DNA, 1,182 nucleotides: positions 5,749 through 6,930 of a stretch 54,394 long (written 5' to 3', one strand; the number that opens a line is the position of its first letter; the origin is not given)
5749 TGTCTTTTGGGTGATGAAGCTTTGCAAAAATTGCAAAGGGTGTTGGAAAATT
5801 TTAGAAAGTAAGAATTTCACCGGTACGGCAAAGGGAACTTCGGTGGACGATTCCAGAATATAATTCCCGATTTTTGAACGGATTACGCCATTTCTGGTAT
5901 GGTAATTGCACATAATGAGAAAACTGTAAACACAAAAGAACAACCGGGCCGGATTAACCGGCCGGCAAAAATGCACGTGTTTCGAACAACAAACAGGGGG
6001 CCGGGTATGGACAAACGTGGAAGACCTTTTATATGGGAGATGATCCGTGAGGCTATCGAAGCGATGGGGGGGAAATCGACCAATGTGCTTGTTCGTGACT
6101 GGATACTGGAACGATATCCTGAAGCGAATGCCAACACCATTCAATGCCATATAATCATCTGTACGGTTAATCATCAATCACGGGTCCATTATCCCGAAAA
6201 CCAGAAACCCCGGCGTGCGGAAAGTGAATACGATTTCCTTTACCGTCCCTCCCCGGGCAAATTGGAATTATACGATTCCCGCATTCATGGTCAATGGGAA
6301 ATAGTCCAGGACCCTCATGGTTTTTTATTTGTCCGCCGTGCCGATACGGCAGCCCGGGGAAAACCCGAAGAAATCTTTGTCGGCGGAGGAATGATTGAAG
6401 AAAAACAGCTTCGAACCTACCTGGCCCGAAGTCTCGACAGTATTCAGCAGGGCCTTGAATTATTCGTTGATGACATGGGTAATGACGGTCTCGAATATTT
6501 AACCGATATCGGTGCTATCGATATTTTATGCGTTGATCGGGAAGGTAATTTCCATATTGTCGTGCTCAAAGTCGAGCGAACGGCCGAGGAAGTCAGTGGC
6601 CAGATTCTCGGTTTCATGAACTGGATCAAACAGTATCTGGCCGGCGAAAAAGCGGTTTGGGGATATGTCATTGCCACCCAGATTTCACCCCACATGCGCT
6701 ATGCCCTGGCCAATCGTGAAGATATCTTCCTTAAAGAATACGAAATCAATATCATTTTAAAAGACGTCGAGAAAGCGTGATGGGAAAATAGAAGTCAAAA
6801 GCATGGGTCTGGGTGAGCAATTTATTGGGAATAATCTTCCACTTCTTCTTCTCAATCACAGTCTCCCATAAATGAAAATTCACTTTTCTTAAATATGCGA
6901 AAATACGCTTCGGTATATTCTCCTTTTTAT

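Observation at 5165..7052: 1.9-kb islet between hypE and pncB: stand-alone excisionase-type HTH gene plus a winged-helix/NucS-like PD-(D/E)xK nuclease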

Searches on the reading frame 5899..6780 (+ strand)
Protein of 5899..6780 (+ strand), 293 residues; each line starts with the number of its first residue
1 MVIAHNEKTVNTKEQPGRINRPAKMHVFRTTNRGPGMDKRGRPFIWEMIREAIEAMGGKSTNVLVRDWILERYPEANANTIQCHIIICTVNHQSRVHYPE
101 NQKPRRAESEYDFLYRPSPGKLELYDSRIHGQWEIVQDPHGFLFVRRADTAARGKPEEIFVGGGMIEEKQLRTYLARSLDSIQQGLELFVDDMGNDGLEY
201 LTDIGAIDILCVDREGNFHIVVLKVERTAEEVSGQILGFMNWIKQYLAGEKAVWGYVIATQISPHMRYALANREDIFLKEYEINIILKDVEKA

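Call 4: search_protein_families(library=pfam, proteins=[window:5899-6780:+], max_evalue=1)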
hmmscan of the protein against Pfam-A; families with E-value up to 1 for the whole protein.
window:5899-6780:+ (293 aa): 2 families
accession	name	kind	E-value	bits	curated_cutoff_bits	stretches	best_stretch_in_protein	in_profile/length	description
PF24706.1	DUF7669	-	1.9e-16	60.5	23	1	45-120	2-71/75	Domain of unknown function (DUF7669)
PF01939.22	NucS_C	-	1.6e-06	28.5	24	1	198-279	25-104/124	Endonuclease NucS C-terminal domain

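Call 5: search_protein_families(library=ncbifam, proteins=[window:5899-6780:+], max_evalue=1)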
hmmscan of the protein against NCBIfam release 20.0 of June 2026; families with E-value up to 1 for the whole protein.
window:5899-6780:+ (293 aa): 2 families
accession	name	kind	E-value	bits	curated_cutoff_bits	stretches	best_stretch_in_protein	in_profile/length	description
NF003270.0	PRK04247.1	equivalog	6.9e-08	31.8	216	1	168-274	130-228/250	endonuclease NucS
NF002876.0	PRK03298.1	equivalog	1.9e-05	24.2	252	1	168-271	105-199/224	endonuclease NucS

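Call 6: search_protein_families(library=padloc, proteins=[window:5899-6780:+], max_evalue=1)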
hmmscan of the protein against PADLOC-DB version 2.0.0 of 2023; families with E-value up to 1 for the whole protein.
window:5899-6780:+ (293 aa): 6 families
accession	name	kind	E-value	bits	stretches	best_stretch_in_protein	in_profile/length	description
PDLC04824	PDC-S02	-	6.1e-15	53.2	1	168-287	182-305/308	-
PDLC04799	PDC-S02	-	1e-09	36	1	167-287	181-305/308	-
PDLC04916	PDC-S11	-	2.4e-08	31.5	1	201-246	52-97/358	-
PDLC04915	PDC-S11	-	9.7e-05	19.8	1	205-245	60-100/379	-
PDLC04944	PDC-S18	-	9.9e-05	19.8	1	205-254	54-103/307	-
PDLC04909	PDC-S11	-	0.026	12.1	1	160-228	19-83/347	-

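Call 7: search_protein_families(library=phrogs, proteins=[window:5899-6780:+], max_evalue=1)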
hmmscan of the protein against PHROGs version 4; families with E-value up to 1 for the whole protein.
window:5899-6780:+ (293 aa): 2 families
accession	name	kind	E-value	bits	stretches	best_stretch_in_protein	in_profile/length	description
phrog_9318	-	unknown function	0.024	15.3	1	128-145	14-31/56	-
phrog_10908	-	unknown function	0.24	12.3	0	196-246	41-91/163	-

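Call 10: find_homologous_proteins(query=window:5899-6780:+)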
Query window:5899-6780:+ (293 aa): 91 proteins with E <= 0.001 among 486 candidates.
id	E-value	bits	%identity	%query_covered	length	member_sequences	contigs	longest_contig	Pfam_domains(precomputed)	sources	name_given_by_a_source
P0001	5.3e-198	674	100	100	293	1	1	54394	PF01939.22,PF24706.2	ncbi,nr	ncbi:MAG: DUF91 domain-containing protein [Chitinivibrionales bacterium]|nr:DUF91 domain-containing 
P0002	2.4e-115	403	67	88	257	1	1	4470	PF24706.2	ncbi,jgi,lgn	-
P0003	2.5e-113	396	68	84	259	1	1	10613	PF01939.22,PF24706.2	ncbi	-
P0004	3.5e-113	396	65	87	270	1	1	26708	PF24706.2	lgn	-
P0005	3.1e-111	389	69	84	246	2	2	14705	PF01939.22,PF24706.2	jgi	jgi:hypothetical protein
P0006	9.1e-110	385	70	83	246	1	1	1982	PF01939.22,PF24706.2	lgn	-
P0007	1.2e-95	338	60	84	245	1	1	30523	PF01939.22,PF24706.2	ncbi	-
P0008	4.9e-90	320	56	87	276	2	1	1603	PF01939.22,PF24706.2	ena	-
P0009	1.0e-85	306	52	87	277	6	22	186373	PF24706.2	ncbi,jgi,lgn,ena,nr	ncbi:MAG TPA: hypothetical protein PLE24_05175 [Chitinispirillaceae bacterium]|jgi:hypothetical prot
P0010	1.3e-85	305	52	88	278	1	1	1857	PF01939.22,PF24706.2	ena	-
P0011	3.8e-85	304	50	87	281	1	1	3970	PF01939.22,PF24706.2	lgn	-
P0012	2.5e-84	301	55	87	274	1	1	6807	PF01939.22,PF24706.2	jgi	jgi:endonuclease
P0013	1.3e-83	299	50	87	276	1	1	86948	PF24706.2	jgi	jgi:hypothetical protein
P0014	1.7e-83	298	49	87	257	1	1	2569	PF01939.22,PF24706.2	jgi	jgi:endonuclease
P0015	3.5e-81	291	50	87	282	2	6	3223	PF01939.22,PF24706.2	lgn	-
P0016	8.7e-81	289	50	87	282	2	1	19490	PF01939.22,PF24706.2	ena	-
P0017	9.3e-81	289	53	85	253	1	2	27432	PF01939.22,PF24706.2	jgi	jgi:hypothetical protein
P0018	2.0e-80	288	52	85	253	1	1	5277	PF01939.22,PF24706.2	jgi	jgi:hypothetical protein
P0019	4.5e-80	287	51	87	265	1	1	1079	PF01939.22,PF24706.2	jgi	-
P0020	1.2e-79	286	50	87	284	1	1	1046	PF01939.22,PF24706.2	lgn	-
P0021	5.1e-79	284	51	87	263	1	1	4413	PF01939.22,PF24706.2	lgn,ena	-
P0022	6.3e-79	283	52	87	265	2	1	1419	PF01939.22,PF24706.2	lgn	-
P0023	4.9e-78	280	49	84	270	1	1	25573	PF01939.22,PF24706.2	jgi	jgi:hypothetical protein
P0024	1.1e-77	279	50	87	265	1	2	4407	PF01939.22,PF24706.2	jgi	jgi:RecB family endonuclease NucS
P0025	1.5e-77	279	51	87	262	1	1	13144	PF01939.22,PF24706.2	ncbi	-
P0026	6.3e-77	277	51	84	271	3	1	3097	PF24706.2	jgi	jgi:hypothetical protein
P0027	7.0e-77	277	51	87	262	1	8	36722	PF01939.22,PF24706.2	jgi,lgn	jgi:hypothetical protein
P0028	3.7e-76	274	51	87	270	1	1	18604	PF01939.22,PF24706.2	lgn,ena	-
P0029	5.4e-76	274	50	87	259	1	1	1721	PF01939.22,PF24706.2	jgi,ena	jgi:hypothetical protein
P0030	9.2e-76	273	51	85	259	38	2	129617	PF01939.22,PF24706.2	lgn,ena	-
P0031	1.0e-75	273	50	85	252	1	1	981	PF01939.22,PF24706.2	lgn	-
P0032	1.6e-75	272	50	87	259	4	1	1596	PF01939.22,PF24706.2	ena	-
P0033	1.8e-75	272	49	87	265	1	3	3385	PF01939.22,PF24706.2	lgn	-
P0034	1.8e-75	272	49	88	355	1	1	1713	PF01939.22,PF24706.2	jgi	jgi:endonuclease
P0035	1.9e-75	272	50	87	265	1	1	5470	PF01939.22,PF24706.2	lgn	-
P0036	3.7e-75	271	51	85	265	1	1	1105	PF01939.22,PF24706.2,PF06250.18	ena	-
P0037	6.1e-75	270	49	85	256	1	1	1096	PF01939.22,PF24706.2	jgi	jgi:RecB family endonuclease NucS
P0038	6.1e-75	270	51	83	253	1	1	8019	PF01939.22,PF24706.2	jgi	jgi:RecB family endonuclease NucS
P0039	7.1e-75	270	48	87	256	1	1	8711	PF01939.22,PF24706.2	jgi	jgi:hypothetical protein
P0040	1.5e-74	269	49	87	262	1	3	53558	PF01939.22,PF24706.2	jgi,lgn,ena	-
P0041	2.2e-74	268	47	87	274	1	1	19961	PF01939.22,PF24706.2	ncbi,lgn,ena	-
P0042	2.8e-74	268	48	84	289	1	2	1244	PF01939.22,PF24706.2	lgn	-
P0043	3.0e-74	268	47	90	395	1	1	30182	PF01939.22,PF24706.2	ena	-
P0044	1.2e-73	266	50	87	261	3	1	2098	PF01939.22,PF24706.2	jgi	jgi:hypothetical protein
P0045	1.5e-73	266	49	85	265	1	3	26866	PF01939.22,PF24706.2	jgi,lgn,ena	-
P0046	2.0e-73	265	50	86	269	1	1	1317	PF01939.22,PF24706.2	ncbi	-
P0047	2.2e-73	265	49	86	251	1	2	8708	PF01939.22,PF24706.2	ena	-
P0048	4.3e-73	264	52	83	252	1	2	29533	PF01939.22,PF24706.2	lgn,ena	-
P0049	5.0e-73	264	48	85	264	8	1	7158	PF01939.22,PF24706.2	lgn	-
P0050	7.4e-73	263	49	85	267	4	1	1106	PF01939.22,PF24706.2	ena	-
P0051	9.2e-73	263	49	84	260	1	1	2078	PF01939.22,PF24706.2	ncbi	-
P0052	1.2e-72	263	52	83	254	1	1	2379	PF01939.22,PF24706.2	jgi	jgi:RecB family endonuclease NucS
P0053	1.5e-72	262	47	85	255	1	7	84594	PF01939.22,PF24706.2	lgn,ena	-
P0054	1.8e-72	262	50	85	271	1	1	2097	PF01939.22,PF24706.2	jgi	jgi:RecB family endonuclease NucS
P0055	3.3e-72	261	48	84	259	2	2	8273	PF01939.22,PF24706.2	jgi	-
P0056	3.3e-72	261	46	87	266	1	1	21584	PF01939.22,PF24706.2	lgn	-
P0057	4.0e-72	261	51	83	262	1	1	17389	PF01939.22,PF24706.2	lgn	-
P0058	4.3e-72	261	50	83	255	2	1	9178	PF01939.22,PF24706.2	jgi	-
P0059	4.8e-72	261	48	87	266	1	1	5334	PF01939.22,PF24706.2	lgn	-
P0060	1.0e-71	260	48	85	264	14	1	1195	PF01939.22,PF24706.2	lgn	-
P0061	2.8e-71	258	48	85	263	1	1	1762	PF01939.22,PF24706.2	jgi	jgi:hypothetical protein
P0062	4.2e-70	254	47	87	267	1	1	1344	PF01939.22,PF24706.2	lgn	-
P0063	6.7e-70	254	47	83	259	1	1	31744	PF01939.22,PF24706.2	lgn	-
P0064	9.2e-70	253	47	87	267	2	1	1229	PF01939.22,PF24706.2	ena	-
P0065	1.6e-69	252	46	85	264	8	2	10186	PF01939.22,PF24706.2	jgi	jgi:hypothetical protein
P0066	5.9e-69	251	51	83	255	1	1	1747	PF01939.22,PF24706.2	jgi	-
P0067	7.2e-69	250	46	85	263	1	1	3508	PF01939.22,PF24706.2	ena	-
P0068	4.6e-66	241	48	83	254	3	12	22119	PF01939.22,PF24706.2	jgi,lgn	jgi:hypothetical protein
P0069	4.3e-60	222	44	86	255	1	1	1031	PF01939.22,PF24706.2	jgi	jgi:endonuclease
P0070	1.4e-56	210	41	85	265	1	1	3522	PF01939.22,PF24706.2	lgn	-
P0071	1.7e-56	210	40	86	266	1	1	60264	PF01939.22,PF24706.2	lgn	-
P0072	8.9e-56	207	41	84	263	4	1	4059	PF01939.22,PF24706.2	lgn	-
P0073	3.6e-55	205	43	85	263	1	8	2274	PF01939.22,PF24706.2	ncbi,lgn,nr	ncbi:MAG: DUF91 domain-containing protein [Anaerolineae bacterium]|nr:DUF91 domain-containing protei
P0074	3.5e-54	202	41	85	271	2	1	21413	PF01939.22,PF24706.2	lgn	-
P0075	4.9e-54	202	42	85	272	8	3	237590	PF01939.22,PF24706.2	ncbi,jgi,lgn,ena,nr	ncbi:MAG: recombinase RecB [Ramlibacter sp.]|jgi:hypothetical protein|nr:recombinase RecB [Ramlibact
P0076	2.0e-53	200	37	87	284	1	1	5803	PF01939.22,PF24706.2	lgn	-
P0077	3.5e-53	199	39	87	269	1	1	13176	PF01939.22,PF24706.2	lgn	-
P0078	2.1e-52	196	41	85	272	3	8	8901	PF01939.22,PF24706.2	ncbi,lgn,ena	-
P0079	5.7e-52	195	39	85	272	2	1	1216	PF01939.22,PF24706.2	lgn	-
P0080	1.1e-51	194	42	83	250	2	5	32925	PF01939.22,PF24706.2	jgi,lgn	-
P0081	2.1e-49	186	54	57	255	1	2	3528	PF24706.2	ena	-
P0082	3.3e-49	186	57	51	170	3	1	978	PF24706.2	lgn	-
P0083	1.5e-48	184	39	87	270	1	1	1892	PF01939.22,PF24706.2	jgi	jgi:endonuclease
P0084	2.1e-48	183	49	58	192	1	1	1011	PF24706.2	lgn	-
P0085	1.1e-46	178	39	84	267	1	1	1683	PF01939.22,PF24706.2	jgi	jgi:endonuclease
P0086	7.6e-42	162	36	84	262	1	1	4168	PF01939.22,PF24706.2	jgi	jgi:hypothetical protein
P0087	3.6e-40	156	64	38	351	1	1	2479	PF27257.1,PF24706.2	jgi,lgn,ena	-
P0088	1.1e-27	115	50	38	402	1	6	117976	PF13020.13,PF24706.2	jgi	jgi:hypothetical protein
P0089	3.3e-22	97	45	41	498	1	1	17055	PF24706.2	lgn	-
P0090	4.2e-22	97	55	31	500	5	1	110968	PF24706.2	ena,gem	-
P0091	1.1e-18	86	46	35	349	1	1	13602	PF27257.1,PF24706.2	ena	-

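Call 12: find_encoding_contigs(protein=P0009, flank=8000, max_places=6)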
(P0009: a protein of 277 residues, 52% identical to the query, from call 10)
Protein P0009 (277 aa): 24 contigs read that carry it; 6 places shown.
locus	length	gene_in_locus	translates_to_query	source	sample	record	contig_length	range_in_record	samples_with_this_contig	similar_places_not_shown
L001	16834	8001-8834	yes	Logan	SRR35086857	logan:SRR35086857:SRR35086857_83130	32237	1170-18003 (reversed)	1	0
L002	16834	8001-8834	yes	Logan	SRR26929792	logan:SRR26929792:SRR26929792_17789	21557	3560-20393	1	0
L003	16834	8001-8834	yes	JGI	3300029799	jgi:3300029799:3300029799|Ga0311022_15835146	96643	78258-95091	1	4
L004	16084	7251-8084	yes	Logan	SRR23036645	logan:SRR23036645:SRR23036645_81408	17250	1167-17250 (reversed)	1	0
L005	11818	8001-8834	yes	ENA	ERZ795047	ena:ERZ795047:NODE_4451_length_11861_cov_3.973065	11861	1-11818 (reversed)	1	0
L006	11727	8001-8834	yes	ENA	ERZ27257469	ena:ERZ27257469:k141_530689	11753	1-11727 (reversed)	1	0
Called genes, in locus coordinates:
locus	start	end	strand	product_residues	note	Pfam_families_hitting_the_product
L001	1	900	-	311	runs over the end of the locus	PF19300:BPD_transp_1_N, PF00528:BPD_transp_1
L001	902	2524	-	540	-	PF00496:SBP_bac_5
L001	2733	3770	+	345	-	PF00106:adh_short, PF08659:KR, PF13561:adh_short_C2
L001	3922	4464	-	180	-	PF03860:Csp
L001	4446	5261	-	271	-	-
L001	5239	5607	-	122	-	-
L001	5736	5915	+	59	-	-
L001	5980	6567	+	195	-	-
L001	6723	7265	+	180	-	PF08212:Lipocalin_2, PF00061:Lipocalin (weak)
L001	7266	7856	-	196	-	PF10604:Polyketide_cyc2, PF03364:Polyketide_cyc (weak)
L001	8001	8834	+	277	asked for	PF24706:DUF7669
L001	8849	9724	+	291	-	PF05368:NmrA, PF13460:NAD_binding_10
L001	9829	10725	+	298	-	PF01073:3Beta_HSD (faint), PF01370:Epimerase (weak), PF05368:NmrA, PF13460:NAD_binding_10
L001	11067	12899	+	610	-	PF02518:HATPase_c (weak), PF13589:HATPase_c_3, PF01119:DNA_mis_repair, PF08676:MutL_C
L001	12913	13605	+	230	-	PF01740:STAS, PF13466:STAS_2, PF01740:STAS, PF13466:STAS_2 (weak)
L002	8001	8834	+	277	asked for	PF24706:DUF7669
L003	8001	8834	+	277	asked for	PF24706:DUF7669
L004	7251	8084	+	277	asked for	PF24706:DUF7669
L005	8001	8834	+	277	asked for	PF24706:DUF7669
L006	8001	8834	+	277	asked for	PF24706:DUF7669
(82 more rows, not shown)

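Call 13: find_encoding_contigs(protein=P0007, flank=8000, max_places=3)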
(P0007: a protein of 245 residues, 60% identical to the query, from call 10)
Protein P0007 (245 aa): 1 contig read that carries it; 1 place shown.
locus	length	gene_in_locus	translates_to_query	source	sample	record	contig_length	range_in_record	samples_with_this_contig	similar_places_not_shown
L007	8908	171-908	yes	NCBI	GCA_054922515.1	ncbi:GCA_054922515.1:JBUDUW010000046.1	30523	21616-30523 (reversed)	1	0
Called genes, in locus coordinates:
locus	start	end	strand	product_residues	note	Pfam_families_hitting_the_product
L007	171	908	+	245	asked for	PF24706:DUF7669, PF01939:NucS_C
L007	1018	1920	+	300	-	PF01370:Epimerase (weak), PF05368:NmrA, PF13460:NAD_binding_10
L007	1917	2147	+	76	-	-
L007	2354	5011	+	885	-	-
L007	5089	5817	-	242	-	PF01904:DUF72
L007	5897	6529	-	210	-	PF02581:TMP-TENI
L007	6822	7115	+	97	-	-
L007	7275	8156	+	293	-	PF11306:DUF3108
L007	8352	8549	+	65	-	-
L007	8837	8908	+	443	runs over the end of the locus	PF00850:Hist_deacetyl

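Call 14: find_encoding_contigs(protein=P0075, flank=7000, max_places=2)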
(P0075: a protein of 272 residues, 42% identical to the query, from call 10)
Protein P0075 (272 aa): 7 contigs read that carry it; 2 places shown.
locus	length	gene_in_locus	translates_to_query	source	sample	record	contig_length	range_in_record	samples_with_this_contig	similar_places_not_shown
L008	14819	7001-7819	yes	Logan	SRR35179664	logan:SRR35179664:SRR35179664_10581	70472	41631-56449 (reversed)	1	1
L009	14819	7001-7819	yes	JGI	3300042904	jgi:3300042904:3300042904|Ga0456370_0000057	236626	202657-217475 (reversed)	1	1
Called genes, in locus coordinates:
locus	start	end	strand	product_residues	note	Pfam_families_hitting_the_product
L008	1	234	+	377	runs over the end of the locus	PF11740:KfrA_N (weak)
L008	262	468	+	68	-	-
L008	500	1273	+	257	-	-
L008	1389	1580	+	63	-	-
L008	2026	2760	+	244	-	-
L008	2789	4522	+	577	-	PF20464:MmeI_N, PF20465:MmeI_hel, PF20473:MmeI_Mtase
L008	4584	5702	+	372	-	PF13384:HTH_23, PF13518:HTH_28, PF13551:HTH_29 (weak), PF13565:HTH_32, PF13358:DDE_3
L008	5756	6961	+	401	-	PF20466:MmeI_TRD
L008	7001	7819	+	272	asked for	PF24706:DUF7669, PF01939:NucS_C (weak)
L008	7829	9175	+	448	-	PF18860:AbiJ_NTD3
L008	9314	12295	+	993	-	PF02463:SMC_N, PF13476:AAA_23 (faint), PF13304:AAA_21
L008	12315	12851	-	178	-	-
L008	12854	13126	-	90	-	-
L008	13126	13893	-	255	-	-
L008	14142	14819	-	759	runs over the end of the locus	-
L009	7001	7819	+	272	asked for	PF24706:DUF7669, PF01939:NucS_C (weak)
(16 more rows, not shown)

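Call 15: find_encoding_contigs(protein=P0030, flank=7000, max_places=2)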
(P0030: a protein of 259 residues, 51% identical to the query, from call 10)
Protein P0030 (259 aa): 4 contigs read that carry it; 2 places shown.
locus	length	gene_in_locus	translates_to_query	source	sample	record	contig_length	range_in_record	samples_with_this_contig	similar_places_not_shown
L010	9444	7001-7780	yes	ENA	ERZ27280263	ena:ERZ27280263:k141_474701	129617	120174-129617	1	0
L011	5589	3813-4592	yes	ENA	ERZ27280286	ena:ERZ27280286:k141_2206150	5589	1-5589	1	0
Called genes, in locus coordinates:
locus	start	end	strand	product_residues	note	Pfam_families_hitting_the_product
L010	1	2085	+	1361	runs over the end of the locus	PF20473:MmeI_Mtase (weak), PF07669:Eco57I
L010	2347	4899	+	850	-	PF08665:PglZ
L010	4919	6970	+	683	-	PF20442:BrxL_N, PF13337:BrxL_ATPase, PF05362:Lon_C, PF13541:ChlI (weak)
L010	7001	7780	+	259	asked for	PF24706:DUF7669, PF01939:NucS_C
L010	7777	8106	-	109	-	-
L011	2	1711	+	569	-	?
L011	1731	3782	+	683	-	PF20442:BrxL_N, PF13337:BrxL_ATPase, PF05362:Lon_C, PF13541:ChlI (weak)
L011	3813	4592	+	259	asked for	PF24706:DUF7669, PF01939:NucS_C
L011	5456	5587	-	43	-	?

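Call 16: find_encoding_contigs(protein=P0013, flank=7000, max_places=2)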
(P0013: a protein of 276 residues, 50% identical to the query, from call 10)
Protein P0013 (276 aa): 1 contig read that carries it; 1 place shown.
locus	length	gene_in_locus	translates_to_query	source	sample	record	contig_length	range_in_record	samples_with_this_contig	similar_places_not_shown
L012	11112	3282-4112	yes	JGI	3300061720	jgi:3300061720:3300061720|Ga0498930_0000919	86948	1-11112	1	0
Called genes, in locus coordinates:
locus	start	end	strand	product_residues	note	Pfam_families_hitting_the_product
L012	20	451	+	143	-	-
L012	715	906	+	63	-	-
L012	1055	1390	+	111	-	PF01541:GIY-YIG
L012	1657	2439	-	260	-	PF00106:adh_short, PF08659:KR, PF13561:adh_short_C2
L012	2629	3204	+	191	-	PF08212:Lipocalin_2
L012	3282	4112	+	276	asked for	PF24706:DUF7669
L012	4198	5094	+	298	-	PF01370:Epimerase (weak), PF05368:NmrA, PF13460:NAD_binding_10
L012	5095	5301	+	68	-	-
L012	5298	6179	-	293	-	PF03279:Lip_A_acyltrans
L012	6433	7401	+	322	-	PF02568:ThiI, PF03054:tRNA_Me_trans (faint), PF18297:NFACT-R_2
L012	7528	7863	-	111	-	PF00403:HMA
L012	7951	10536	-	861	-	PF19838:LptD_2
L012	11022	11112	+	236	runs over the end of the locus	PF13620:CarboxypepD_reg (faint), PF08308:PEGA, PF13715:CarbopepD_reg_2 (faint), PF08308:PEGA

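Call 17: find_encoding_contigs(protein=P0053, flank=7000, max_places=2)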
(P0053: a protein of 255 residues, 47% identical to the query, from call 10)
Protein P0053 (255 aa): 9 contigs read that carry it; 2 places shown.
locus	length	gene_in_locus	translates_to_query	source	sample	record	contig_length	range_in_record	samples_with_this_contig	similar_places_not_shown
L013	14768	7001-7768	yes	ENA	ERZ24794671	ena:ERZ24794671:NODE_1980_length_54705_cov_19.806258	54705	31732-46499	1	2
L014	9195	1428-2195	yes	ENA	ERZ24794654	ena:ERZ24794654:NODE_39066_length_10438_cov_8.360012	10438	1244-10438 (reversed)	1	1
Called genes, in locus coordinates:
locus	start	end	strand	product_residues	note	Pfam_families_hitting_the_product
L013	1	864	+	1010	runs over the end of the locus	PF13087:AAA_12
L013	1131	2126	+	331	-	-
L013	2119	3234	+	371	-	PF14072:DndB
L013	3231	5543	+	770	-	PF01702:TGT, PF14072:DndB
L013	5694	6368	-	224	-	PF00023:Ank (faint), PF13606:Ank_3 (faint), PF13637:Ank_4 (faint), PF13857:Ank_5 (faint), PF12796:Ank_2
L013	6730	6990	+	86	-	-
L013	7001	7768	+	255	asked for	PF24706:DUF7669, PF01939:NucS_C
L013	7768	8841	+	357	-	PF28530:DUF8426 (weak)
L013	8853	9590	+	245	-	-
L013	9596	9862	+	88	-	-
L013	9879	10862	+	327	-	PF22558:REase-ARP, PF20796:PDDEXK_13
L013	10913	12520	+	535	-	PF13175:AAA_15 (weak), PF13476:AAA_23 (weak), PF13175:AAA_15, PF13304:AAA_21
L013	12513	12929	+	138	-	-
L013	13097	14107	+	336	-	PF00953:Glycos_transf_4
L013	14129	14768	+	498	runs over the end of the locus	-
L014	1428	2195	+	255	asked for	PF24706:DUF7669, PF01939:NucS_C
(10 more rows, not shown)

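Call 18: find_encoding_contigs(protein=P0004, flank=8000, max_places=2)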
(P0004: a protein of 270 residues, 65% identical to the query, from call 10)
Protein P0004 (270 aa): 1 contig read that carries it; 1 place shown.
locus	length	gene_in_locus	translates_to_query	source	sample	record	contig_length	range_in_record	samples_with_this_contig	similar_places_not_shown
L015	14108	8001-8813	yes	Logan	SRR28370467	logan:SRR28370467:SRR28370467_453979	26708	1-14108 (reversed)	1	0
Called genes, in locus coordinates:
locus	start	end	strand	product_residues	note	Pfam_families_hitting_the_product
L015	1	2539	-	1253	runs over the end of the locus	PF00873:ACR_tran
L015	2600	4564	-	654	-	PF19335:HMBD, PF25919:BSH_CusB, PF25973:BSH_CzcB, PF25944:Beta-barrel_RND, PF25954:Beta-barrel_RND_2, PF19335:HMBD, PF25975:CzcB_C (faint), PF11827:DUF3347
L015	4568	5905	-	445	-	PF02321:OEP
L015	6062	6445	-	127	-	-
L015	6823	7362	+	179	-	-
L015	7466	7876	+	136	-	PF00072:Response_reg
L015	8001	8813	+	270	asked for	PF24706:DUF7669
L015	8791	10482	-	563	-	PF03109:ABC1, PF27536:UbiB_helical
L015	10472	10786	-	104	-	PF05597:Phasin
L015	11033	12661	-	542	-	PF00118:Cpn60_TCP1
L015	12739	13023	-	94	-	PF00166:Cpn10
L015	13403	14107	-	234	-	?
